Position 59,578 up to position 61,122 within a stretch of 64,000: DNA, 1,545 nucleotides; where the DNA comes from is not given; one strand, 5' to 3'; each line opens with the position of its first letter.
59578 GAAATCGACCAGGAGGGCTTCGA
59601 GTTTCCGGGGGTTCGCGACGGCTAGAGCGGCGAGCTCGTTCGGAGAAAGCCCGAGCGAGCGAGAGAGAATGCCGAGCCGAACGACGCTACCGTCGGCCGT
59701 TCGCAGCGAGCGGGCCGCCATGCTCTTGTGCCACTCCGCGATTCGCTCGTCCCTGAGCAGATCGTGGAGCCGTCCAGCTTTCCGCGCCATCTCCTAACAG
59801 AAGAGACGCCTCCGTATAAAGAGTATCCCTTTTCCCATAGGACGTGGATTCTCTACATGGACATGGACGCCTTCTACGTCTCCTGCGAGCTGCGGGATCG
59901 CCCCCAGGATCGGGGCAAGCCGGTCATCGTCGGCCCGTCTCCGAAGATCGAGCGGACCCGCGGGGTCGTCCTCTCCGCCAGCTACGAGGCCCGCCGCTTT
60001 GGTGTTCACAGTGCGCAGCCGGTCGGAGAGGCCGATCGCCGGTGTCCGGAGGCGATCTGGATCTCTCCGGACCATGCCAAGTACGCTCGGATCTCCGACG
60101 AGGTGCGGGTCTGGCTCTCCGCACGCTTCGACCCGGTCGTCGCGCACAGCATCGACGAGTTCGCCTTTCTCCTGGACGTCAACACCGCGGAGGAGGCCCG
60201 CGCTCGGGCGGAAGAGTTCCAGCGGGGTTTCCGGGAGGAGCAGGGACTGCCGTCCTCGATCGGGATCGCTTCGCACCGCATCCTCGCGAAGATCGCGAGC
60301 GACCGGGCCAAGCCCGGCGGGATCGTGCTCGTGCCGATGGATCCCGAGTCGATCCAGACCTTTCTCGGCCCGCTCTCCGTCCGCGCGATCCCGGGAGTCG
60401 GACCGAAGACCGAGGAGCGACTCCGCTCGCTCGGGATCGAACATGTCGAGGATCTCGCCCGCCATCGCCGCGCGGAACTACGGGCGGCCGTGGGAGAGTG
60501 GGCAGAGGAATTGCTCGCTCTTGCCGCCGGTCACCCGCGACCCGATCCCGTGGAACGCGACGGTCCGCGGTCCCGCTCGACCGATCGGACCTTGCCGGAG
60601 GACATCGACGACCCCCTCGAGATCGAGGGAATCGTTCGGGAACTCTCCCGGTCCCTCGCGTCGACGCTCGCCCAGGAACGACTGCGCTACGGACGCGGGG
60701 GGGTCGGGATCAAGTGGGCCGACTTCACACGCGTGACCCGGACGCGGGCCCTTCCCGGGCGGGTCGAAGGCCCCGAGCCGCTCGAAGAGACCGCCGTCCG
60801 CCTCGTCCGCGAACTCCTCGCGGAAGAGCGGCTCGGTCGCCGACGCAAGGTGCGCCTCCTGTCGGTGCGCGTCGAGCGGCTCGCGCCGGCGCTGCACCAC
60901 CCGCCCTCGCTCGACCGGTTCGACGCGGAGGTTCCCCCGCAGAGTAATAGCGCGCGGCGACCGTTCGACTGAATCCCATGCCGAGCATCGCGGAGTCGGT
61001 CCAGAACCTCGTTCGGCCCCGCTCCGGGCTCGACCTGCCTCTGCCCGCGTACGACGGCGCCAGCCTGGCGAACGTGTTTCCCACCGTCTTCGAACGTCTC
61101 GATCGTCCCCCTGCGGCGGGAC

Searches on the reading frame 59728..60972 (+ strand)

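Call 68: search_protein_families(library=pfam, proteins=[window:59728-60972:+], max_evalue=0.00001)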
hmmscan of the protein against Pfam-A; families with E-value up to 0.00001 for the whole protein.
window:59728-60972:+ (414 aa): 3 families
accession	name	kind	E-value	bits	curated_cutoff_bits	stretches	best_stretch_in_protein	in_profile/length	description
PF00817.25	IMS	-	3.1e-34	118.5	23.2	1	44-192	1-148/148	impB/mucB/samB family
PF11799.13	IMS_C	-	6.9e-15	55.9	20.7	1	281-388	2-102/109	impB/mucB/samB family C-terminal domain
PF11798.14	IMS_HHH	-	2.1e-09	37.5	24.4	1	206-237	1-32/32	IMS family HHH motif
